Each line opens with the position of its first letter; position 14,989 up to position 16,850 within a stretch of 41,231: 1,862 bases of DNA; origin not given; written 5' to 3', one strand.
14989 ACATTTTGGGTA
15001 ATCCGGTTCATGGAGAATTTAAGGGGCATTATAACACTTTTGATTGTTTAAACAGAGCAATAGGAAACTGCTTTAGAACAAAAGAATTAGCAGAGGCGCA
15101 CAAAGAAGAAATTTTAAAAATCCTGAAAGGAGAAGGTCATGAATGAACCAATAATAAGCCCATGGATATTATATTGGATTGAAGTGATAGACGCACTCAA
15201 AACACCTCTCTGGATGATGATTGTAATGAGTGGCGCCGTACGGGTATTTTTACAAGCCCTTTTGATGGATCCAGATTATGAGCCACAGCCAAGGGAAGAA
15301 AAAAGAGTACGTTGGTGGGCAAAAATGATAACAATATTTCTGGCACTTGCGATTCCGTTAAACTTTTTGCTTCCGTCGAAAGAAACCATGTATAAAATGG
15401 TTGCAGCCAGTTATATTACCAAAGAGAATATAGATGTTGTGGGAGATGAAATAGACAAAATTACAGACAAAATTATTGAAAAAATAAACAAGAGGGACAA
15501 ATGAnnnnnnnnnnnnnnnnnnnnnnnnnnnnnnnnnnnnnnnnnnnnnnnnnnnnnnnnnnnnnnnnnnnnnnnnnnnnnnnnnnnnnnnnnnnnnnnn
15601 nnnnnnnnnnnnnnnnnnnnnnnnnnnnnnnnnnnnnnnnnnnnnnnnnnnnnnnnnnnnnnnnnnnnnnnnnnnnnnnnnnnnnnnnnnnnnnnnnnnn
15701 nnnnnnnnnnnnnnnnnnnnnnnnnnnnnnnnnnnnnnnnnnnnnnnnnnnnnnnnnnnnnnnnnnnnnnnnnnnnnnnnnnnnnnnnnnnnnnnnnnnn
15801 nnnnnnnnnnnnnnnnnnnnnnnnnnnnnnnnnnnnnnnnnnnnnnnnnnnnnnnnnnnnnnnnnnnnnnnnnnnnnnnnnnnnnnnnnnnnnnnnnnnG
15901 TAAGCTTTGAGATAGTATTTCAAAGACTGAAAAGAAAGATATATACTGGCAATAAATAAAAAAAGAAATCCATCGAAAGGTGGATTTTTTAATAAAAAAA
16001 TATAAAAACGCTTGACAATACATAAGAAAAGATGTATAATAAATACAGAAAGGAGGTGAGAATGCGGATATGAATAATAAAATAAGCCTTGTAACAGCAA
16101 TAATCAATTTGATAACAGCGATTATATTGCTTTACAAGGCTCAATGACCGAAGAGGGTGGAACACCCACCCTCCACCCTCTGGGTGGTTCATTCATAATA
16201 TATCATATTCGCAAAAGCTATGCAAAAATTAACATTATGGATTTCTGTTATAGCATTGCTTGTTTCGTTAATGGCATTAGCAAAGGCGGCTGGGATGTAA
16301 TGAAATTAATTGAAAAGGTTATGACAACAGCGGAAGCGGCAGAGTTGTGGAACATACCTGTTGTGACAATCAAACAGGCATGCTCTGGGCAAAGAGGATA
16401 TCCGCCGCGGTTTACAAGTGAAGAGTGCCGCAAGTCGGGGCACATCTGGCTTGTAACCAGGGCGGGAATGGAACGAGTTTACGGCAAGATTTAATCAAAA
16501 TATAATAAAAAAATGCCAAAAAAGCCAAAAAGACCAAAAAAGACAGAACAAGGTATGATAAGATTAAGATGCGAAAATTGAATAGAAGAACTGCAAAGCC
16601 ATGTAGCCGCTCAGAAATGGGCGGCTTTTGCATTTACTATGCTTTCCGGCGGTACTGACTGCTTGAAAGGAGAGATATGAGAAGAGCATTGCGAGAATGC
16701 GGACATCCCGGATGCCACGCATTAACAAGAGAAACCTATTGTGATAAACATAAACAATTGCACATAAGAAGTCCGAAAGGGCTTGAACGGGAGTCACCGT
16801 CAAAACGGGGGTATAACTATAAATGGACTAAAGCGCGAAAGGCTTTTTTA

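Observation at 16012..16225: Terminator-insulated type I toxin-antitoxin-like locus between the late regulator and the packaging genes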

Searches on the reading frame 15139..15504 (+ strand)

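Call 9: search_protein_families(library=pfam, proteins=[window:15139-15504:+], max_evalue=1)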
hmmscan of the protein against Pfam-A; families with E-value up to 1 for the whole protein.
window:15139-15504:+ (121 aa): 3 families
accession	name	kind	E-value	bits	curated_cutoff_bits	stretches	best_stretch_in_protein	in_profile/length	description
PF24226.1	DUF7442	-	0.0077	16.5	23.8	1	61-120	22-78/79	Phage membrane protein Family of unknown function (DUF7442)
PF22285.2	DUF6962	-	0.078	13.4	27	1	18-90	58-129/198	Family of unknown function (DUF6962)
PF12213.14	Dpoe2NT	-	0.085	13.7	24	1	89-118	24-53/73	DNA polymerases epsilon N terminal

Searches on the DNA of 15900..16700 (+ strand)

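Call 7: search_rna_families(source=window, start=15900, end=16700, threshold=evalue, max_evalue=10, show_alignments=2)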
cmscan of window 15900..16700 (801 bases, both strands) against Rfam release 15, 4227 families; matches with E-value up to 10: 5.
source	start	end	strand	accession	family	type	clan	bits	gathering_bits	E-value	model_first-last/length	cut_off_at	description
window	15978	16015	+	RF03904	MIR7991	Gene; miRNA;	-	19.6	58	0.32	1-47/47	no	MIR7991 microRNA precursor family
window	16072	16173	-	RF01479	rli48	Gene; sRNA;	-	19.4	100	1.1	21-132/149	no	Listeria sRNA rli48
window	16079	16147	+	RF00859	mir-234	Gene; miRNA;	CL00092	19.2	58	1.1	1-70/70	no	mir-234 microRNA precursor family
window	16073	16152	-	RF03299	mir-1000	Gene; miRNA;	-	16.9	50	1.1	1-72/72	no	mir-1000 microRNA precursor family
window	15984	16018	-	RF03027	RT-6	Gene; sRNA;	-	14.7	46.7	2.3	35-70/75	no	RT-6 RNA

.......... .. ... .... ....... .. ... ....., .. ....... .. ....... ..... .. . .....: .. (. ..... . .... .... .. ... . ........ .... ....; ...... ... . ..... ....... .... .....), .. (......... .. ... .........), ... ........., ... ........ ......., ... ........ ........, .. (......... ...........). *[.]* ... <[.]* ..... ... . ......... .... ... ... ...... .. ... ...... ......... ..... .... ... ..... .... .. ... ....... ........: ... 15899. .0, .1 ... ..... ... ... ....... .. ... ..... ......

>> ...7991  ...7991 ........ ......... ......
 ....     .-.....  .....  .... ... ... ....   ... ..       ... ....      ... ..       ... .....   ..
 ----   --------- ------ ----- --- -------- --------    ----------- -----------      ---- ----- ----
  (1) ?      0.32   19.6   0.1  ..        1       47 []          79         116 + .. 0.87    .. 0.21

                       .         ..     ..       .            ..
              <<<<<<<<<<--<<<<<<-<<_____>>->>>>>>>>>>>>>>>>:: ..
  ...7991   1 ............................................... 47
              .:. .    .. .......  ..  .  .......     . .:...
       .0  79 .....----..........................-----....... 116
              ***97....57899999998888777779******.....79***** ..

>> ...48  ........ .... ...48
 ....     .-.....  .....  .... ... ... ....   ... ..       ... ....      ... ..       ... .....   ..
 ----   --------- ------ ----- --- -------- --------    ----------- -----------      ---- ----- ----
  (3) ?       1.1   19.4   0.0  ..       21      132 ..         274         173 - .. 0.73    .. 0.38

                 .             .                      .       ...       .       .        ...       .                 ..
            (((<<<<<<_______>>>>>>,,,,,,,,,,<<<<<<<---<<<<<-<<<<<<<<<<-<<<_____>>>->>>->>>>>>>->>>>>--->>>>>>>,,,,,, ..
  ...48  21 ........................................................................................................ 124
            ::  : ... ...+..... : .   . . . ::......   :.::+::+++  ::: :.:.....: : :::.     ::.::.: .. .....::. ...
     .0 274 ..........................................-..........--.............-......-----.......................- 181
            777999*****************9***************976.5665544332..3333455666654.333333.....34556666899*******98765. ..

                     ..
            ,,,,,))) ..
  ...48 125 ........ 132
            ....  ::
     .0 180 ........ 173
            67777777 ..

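Call 8: search_dna_similar(query=window:15900-16700:+, collection=phages, mode=distant, max_rows=30)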
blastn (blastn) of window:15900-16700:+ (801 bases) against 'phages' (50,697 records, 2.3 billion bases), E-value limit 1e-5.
No match.

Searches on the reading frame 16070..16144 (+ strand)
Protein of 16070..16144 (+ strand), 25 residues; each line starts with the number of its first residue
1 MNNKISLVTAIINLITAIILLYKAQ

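Call 9: search_protein_families(library=pfam, proteins=[window:16070-16144:+], max_evalue=1)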
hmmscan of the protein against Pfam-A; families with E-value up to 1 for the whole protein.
seq(25 aa): 0 families

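Call 18: search_protein_families(library=ncbifam, proteins=[window:16070-16144:+], max_evalue=1)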
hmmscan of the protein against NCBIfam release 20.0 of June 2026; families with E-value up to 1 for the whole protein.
seq(25 aa): 0 families

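Call 19: search_protein_families(library=phrogs, proteins=[window:16070-16144:+], max_evalue=1)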
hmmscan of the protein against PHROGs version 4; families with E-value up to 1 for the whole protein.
seq(25 aa): 0 families

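Call 20: search_protein_families(library=padloc, proteins=[window:16070-16144:+], max_evalue=1)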
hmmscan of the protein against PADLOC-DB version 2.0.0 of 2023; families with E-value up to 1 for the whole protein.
seq(25 aa): 0 families

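Call 52: list_cluster_members(proteins=[window:16070-16144:+, window:16220-16297:+, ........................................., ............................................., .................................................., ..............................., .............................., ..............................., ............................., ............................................])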
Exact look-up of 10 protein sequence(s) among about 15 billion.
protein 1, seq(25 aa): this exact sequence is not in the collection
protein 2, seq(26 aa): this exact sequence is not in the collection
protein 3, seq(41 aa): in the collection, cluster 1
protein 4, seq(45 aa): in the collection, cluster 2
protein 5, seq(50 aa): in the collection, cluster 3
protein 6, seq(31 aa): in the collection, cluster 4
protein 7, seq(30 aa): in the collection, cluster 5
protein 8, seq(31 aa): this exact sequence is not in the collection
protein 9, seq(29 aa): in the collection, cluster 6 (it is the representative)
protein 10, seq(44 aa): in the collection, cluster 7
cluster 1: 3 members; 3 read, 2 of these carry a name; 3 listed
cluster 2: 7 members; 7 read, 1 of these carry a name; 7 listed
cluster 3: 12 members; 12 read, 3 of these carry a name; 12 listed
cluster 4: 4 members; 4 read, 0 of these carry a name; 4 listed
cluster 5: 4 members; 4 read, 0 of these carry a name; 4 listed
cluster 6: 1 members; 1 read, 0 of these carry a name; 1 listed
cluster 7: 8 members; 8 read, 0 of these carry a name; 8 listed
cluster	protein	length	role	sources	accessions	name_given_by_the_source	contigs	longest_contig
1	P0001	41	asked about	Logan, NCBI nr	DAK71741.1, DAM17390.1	MAG TPA: hypothetical protein [Bacteriophage sp.]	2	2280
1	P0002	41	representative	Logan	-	-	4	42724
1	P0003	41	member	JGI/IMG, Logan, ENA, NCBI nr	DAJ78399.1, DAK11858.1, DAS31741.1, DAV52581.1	hypothetical protein | MAG TPA: chitin synthase regulator [Caudoviricetes sp.]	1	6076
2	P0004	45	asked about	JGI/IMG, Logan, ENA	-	-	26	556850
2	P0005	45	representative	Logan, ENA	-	-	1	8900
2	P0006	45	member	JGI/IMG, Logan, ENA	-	hypothetical protein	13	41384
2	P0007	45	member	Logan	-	-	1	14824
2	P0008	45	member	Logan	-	-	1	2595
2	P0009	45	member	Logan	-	-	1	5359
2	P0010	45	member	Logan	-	-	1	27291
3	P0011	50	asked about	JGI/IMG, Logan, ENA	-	hypothetical protein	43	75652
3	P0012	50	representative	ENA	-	-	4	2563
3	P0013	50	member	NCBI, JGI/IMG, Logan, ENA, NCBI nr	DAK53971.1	MAG TPA: hypothetical protein [Caudoviricetes sp.]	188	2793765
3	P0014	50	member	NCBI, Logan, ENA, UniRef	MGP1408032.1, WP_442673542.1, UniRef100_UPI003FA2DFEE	hypothetical protein [Selenomonas sp.] | hypothetical protein n=1 Tax=Selenomonas sp. TaxID=2053611 RepID=UPI003FA2DFEE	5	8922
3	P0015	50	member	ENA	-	-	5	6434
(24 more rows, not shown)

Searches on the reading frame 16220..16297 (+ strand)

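Call 9: search_protein_families(library=pfam, proteins=[window:16220-16297:+], max_evalue=1)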
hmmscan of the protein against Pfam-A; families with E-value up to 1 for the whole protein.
seq(26 aa): 0 families

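Call 18: search_protein_families(library=ncbifam, proteins=[window:16220-16297:+], max_evalue=1)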
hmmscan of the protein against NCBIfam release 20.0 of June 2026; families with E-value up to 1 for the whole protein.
seq(26 aa): 0 families

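Call 19: search_protein_families(library=phrogs, proteins=[window:16220-16297:+], max_evalue=1)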
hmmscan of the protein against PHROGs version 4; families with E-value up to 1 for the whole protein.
seq(26 aa): 1 family
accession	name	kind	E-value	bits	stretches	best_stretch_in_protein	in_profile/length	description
phrog_36371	-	unknown function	0.17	12.8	1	4-22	17-35/44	-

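Call 20: search_protein_families(library=padloc, proteins=[window:16220-16297:+], max_evalue=1)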
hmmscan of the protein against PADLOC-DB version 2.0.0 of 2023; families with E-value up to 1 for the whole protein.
seq(26 aa): 0 families
